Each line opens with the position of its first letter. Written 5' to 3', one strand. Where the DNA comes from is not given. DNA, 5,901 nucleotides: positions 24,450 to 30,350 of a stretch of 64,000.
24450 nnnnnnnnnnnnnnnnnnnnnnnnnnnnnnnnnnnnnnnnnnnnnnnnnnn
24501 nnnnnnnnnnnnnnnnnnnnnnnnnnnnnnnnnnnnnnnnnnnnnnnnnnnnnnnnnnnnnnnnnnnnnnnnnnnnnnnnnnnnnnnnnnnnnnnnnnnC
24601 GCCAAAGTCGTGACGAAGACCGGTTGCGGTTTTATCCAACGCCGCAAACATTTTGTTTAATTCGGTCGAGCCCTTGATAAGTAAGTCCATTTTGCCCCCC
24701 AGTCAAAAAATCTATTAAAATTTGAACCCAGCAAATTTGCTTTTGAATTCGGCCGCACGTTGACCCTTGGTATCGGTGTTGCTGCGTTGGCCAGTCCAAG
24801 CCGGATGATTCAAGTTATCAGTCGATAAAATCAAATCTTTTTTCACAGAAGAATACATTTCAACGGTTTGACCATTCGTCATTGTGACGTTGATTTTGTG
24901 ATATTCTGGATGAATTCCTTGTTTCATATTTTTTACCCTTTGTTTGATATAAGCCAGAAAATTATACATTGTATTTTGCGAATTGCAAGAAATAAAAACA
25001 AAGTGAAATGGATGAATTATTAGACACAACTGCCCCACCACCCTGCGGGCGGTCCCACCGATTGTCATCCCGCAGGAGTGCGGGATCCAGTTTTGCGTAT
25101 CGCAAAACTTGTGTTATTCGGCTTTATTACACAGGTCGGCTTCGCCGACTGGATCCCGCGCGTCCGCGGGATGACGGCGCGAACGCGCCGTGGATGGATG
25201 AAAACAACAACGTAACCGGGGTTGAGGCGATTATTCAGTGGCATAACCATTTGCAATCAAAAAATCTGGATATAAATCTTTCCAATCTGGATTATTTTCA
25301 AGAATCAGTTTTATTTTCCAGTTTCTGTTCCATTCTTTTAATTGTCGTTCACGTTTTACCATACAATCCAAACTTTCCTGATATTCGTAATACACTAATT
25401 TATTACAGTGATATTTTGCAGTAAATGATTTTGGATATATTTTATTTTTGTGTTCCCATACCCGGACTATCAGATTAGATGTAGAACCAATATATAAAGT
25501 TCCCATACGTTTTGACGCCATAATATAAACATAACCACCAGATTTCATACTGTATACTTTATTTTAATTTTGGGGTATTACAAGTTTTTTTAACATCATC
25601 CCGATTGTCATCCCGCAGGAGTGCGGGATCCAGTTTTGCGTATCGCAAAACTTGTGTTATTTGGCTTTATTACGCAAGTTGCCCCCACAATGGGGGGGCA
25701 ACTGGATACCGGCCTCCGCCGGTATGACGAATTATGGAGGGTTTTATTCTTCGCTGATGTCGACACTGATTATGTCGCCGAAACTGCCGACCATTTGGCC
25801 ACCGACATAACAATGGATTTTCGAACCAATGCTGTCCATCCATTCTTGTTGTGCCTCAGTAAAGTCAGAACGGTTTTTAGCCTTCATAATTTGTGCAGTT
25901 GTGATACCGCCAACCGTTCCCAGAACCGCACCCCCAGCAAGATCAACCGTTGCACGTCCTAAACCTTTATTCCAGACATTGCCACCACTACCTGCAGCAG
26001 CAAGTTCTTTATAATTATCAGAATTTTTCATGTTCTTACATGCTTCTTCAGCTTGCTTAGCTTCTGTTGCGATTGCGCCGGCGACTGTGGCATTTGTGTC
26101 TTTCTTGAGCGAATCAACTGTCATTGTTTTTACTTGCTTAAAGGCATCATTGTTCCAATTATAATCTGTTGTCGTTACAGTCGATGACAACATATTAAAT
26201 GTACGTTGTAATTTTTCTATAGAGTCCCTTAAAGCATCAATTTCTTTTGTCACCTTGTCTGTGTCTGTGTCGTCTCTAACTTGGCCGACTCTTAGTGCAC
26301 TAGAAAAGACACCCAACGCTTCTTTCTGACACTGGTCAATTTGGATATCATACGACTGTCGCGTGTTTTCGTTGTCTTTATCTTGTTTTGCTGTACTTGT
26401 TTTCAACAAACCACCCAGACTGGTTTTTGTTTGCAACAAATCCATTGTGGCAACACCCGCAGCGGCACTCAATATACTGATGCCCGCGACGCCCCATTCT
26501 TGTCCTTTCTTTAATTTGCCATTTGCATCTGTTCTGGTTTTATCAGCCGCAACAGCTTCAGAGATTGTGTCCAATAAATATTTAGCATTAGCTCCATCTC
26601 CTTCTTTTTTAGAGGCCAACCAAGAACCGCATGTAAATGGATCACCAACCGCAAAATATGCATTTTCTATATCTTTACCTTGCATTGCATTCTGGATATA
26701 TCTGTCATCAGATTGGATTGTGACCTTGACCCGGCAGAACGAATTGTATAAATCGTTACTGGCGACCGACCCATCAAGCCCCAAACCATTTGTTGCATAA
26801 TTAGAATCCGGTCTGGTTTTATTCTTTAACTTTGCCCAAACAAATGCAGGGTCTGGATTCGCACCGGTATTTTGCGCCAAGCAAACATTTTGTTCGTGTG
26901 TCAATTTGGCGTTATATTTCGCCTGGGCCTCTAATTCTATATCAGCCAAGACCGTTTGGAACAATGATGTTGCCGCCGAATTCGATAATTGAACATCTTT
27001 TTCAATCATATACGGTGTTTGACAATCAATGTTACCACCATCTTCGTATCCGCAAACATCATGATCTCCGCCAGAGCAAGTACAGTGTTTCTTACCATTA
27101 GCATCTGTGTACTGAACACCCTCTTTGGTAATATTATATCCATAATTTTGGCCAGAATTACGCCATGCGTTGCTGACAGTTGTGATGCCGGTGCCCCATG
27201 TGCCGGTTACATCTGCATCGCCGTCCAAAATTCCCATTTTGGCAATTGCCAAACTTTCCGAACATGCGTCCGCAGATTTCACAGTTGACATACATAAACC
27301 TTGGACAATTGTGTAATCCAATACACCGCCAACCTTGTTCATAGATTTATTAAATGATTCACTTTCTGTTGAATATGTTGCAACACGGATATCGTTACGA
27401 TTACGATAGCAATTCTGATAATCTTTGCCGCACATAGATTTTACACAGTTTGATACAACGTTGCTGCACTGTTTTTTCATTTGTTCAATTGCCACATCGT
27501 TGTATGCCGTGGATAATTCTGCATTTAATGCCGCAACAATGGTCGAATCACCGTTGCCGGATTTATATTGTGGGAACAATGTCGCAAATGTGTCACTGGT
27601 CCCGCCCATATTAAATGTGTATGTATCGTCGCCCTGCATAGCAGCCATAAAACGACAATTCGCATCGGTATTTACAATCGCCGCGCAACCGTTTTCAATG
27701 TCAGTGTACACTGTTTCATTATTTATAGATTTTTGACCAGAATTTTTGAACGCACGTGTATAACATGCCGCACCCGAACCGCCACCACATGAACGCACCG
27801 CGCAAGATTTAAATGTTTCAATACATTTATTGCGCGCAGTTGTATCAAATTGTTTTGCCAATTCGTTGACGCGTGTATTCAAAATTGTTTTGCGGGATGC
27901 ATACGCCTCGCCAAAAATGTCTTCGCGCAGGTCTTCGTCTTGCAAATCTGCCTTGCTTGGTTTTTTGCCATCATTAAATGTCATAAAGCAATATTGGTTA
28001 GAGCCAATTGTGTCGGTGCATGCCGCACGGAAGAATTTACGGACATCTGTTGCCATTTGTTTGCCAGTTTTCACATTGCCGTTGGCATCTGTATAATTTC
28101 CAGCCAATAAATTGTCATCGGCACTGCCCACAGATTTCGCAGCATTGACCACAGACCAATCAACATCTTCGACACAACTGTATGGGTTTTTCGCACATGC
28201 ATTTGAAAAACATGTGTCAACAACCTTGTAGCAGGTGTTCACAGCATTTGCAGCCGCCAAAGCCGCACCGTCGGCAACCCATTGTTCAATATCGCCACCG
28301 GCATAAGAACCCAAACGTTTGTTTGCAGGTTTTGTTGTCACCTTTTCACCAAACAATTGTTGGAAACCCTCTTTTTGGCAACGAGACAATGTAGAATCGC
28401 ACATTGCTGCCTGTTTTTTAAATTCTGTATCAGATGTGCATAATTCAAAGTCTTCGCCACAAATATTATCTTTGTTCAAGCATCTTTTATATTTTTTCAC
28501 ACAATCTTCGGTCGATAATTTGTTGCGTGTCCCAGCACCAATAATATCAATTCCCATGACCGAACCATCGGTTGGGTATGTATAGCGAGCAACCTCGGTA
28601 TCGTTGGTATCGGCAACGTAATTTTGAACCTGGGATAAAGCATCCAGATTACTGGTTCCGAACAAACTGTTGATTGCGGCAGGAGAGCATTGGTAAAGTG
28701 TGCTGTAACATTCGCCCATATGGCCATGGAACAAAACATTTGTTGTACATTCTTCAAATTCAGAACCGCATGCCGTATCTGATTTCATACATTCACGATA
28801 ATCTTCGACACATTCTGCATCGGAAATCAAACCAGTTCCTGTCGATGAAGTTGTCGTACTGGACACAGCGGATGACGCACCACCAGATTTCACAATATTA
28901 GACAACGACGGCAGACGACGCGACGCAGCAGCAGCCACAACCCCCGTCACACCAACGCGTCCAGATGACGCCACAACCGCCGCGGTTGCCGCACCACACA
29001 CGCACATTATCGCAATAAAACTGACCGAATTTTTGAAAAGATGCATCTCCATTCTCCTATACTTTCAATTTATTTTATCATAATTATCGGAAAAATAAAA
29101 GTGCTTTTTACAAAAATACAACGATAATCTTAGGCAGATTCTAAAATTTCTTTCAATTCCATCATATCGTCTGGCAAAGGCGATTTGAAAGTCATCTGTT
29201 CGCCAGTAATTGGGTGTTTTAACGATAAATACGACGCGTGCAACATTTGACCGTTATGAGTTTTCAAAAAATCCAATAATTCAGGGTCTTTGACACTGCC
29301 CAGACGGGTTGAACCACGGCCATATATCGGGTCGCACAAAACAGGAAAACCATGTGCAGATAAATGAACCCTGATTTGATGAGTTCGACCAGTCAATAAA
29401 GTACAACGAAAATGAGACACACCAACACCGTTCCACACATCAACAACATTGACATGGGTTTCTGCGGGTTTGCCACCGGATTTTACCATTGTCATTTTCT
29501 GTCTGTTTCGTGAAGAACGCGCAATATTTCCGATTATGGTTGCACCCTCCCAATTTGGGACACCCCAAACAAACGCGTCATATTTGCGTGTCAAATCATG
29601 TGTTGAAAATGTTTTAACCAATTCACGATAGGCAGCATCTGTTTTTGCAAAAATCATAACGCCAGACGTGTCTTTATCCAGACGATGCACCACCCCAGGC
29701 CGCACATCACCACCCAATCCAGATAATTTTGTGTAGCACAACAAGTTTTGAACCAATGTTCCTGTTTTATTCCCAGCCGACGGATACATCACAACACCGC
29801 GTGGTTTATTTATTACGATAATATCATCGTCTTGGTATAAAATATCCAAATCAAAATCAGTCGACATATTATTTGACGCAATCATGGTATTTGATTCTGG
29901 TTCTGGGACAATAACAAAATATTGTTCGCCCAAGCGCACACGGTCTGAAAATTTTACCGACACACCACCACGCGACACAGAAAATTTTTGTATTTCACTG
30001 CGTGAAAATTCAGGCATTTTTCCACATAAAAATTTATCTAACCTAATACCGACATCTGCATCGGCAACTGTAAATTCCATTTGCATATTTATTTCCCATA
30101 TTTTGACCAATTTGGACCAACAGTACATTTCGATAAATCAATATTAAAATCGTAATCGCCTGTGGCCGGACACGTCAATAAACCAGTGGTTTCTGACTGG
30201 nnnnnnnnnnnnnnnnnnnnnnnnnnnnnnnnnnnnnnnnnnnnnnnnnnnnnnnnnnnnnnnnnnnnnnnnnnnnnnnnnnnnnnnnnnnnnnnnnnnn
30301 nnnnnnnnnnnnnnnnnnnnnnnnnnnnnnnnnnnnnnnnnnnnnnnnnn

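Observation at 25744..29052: Orphan 1100-aa secreted cysteine-rich protein with a duplicated 6-Cys module and a C-terminal glycine-zipper membrane region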

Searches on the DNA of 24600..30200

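Call 67: search_rna_families(source=window, start=24600, end=30200, threshold=evalue, max_evalue=1)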
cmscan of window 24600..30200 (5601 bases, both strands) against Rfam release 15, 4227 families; matches with E-value up to 1: 1.
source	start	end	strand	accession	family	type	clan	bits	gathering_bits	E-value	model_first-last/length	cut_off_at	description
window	25536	25653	-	RF03106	RT-11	Gene; sRNA;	-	21.6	143.5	0.22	1-147/147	no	RT-11 RNA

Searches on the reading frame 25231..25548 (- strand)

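Call 33: search_protein_families(library=pfam, proteins=[window:25231-25548:-], max_evalue=0.1)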
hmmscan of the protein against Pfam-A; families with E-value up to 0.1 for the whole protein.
window:25231-25548:- (105 aa): 3 families
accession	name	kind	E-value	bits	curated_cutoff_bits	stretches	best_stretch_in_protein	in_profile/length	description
PF01541.30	GIY-YIG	-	4.2e-12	46.6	22.6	1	5-79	2-77/78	GIY-YIG catalytic domain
PF10544.15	T5orf172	-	0.02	15.9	20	1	5-47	1-45/101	T5orf172 domain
PF05708.18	Peptidase_C92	-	0.063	13.8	27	1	24-75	82-136/166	Permuted papain-like amidase enzyme, YaeF/YiiX, C92 family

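Call 100: search_protein_families(library=phrogs, proteins=[window:25231-25548:-], max_evalue=0.01)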
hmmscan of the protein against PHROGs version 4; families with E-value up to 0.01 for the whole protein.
window:25231-25548:- (105 aa): 1 family
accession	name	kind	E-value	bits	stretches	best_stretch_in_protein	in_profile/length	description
phrog_30479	-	unknown function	0.0078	17.2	1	28-59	16-49/75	-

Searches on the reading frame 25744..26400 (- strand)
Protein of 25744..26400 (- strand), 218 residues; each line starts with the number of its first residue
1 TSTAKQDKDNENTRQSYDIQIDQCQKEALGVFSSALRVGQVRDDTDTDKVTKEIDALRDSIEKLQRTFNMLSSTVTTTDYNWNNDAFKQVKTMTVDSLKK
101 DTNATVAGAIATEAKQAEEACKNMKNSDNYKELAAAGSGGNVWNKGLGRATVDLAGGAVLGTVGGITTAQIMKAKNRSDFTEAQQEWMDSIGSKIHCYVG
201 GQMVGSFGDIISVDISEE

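Call 24: search_protein_families(library=pfam, proteins=[window:25744-26400:-], max_evalue=5)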
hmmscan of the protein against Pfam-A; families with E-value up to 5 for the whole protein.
window:25744-26400:- (218 aa): 4 families
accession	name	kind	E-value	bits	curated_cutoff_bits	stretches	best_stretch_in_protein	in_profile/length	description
PF05659.16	RPW8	-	0.0097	16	30.4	1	153-190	2-39/139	Arabidopsis broad-spectrum mildew resistance protein RPW8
PF20683.2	DUF6819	-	0.047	13.8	23.5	1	59-135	46-118/171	Domain of unknown function (DUF6819)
PF14362.11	DUF4407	-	0.19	11.4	31.3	1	10-155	117-207/297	Domain of unknown function (DUF4407)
PF24531.2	ANC1_spectrin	-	0.36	11.7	27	1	36-66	53-83/95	Nuclear anchorage protein 1, spectrin repeat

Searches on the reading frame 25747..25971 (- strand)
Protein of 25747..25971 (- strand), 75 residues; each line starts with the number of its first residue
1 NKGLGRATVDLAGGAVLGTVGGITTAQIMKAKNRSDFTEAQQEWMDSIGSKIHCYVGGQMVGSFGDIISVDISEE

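Call 53: find_homologous_proteins(query=A2, max_evalue=0.001)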
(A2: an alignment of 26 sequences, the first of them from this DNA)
Query A2 (26 sequences) (75 aa, profile of the alignment): 15 proteins with E <= 0.001 among 4854 candidates.
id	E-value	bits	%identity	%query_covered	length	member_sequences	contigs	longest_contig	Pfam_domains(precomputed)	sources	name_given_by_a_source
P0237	4.8e-24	102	54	96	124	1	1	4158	-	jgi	jgi:hypothetical protein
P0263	5.0e-24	102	44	79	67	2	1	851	-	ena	-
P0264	8.7e-24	101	40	80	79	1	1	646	-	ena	-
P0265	1.1e-22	98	46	47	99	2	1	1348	-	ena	-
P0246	6.7e-22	95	54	67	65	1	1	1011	-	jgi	jgi:uncharacterized membrane protein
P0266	1.1e-21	95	38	91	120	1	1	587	-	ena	-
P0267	1.1e-21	95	34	61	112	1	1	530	-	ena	-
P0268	3.5e-21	93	44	73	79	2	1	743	-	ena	-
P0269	4.4e-21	93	34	91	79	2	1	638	-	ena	-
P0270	7.8e-21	92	37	91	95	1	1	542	-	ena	-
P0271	1.2e-20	91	34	91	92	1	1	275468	-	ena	-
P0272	4.8e-20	89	40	83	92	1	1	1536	-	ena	-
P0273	1.7e-19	88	36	96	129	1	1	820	-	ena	-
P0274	1.6e-16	78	41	65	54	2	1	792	-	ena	-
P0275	1.1e-15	75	33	64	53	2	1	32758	-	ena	-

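Call 54: find_encoding_contigs(protein=P0271, flank=10000, max_places=2)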
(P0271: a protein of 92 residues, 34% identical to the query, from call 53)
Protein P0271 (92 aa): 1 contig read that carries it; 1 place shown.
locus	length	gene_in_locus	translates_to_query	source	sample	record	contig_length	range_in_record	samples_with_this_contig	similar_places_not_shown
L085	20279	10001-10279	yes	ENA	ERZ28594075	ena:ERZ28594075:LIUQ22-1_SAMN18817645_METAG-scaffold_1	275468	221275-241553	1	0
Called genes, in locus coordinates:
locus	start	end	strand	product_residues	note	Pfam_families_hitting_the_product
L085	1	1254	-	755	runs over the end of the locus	PF02534:T4SS-DNA_transf, PF10412:TrwB_AAD_bind, PF12696:TraG-D_C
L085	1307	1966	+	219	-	PF04452:Methyltrans_RNA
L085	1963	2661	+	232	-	PF01479:S4, PF00849:PseudoU_synth_2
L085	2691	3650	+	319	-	PF25575:TPR_BSK1_C (faint), PF13371:TPR_9 (faint), PF13181:TPR_8 (faint), PF13414:TPR_11 (faint), PF00515:TPR_1, PF07719:TPR_2 (weak), PF13424:TPR_12 (faint), PF13432:TPR_16 (weak)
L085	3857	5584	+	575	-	PF07973:tRNA_SAD, PF00587:tRNA-synt_2b, PF03129:HGTP_anticodon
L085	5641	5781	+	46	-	-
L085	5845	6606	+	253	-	PF05036:SPOR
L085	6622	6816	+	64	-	PF02416:TatA_B_E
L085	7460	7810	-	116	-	-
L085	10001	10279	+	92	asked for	-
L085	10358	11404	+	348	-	PF04613:LpxD, PF24894:Hexapep_GlmU (faint), PF14602:Hexapep_2 (faint), PF25087:GMPPB_C, PF25084:LbH_EIF2B (weak), PF00132:Hexapep (weak), PF25084:LbH_EIF2B (weak), PF00132:Hexapep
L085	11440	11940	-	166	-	PF00226:DnaJ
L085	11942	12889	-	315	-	PF02899:Phage_int_SAM_1, PF00589:Phage_integrase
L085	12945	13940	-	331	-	PF03739:LptF_LptG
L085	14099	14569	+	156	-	PF03449:GreA_GreB_N, PF01272:GreA_GreB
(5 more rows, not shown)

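Call 81: search_solved_structures(query=A2, max_evalue=5)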
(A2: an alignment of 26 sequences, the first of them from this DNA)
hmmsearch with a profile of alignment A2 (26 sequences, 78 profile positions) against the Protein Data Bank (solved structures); distinct sequences matched with E-value up to 5: 3.
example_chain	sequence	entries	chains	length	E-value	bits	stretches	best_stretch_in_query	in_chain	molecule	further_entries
6wn2_A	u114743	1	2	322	1.5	12.3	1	16-57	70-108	Tyrosine--tRNA ligase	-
1g5g_A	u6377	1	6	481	3.8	11.1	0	8-37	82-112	Fusion glycoprotein F0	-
5zvt_B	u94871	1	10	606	4.9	10.7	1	10-55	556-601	C-terminus of outer capsid protein VP5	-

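Call 82: search_protein_families(library=pfam, alignment_id=A2, max_evalue=10)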
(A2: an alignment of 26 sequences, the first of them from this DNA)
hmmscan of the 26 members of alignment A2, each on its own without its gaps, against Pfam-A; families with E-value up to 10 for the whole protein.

A. member 1, seq(75 aa): 1 family
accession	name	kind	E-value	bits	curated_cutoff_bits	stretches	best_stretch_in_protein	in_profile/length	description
PF05659.16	RPW8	-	0.019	15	30.4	1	10-47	2-39/139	Arabidopsis broad-spectrum mildew resistance protein RPW8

B. families by the number of members that match (of 26 scanned): 25 families
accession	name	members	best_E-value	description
PF05659.16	RPW8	3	0.019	Arabidopsis broad-spectrum mildew resistance protein RPW8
PF13488.11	Gly-zipper_Omp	2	0.00022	Glycine zipper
PF12123.13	CBD_PlyG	2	0.00046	PlyG Cell wall binding domain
PF08463.15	EcoEI_R_C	2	0.1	EcoEI R protein C-terminal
PF05433.20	Rick_17kDa_Anti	1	0.0035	Glycine zipper 2TM domain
PF13441.11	Gly-zipper_YMGG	1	0.006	YMGG-like Gly-zipper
PF12512.13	DUF3717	1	0.017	Protein of unknown function (DUF3717)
PF13515.12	FUSC_2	1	0.034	Fusaric acid resistance protein-like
PF04207.17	MtrD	1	0.038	Tetrahydromethanopterin S-methyltransferase, subunit D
PF18078.7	Thioredoxin_11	1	0.046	Thioredoxin-like SNTX domain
PF00523.23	Fusion_gly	1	0.053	Fusion glycoprotein F0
PF02302.22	PTS_IIB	1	0.068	PTS system, Lactose/Cellobiose specific IIB subunit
PF13552.11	DUF4127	1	0.068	Protein of unknown function (DUF4127)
PF09785.14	Prp31_C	1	0.07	Prp31 C terminal domain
PF00456.26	Transketolase_N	1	0.072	Transketolase, thiamine diphosphate binding domain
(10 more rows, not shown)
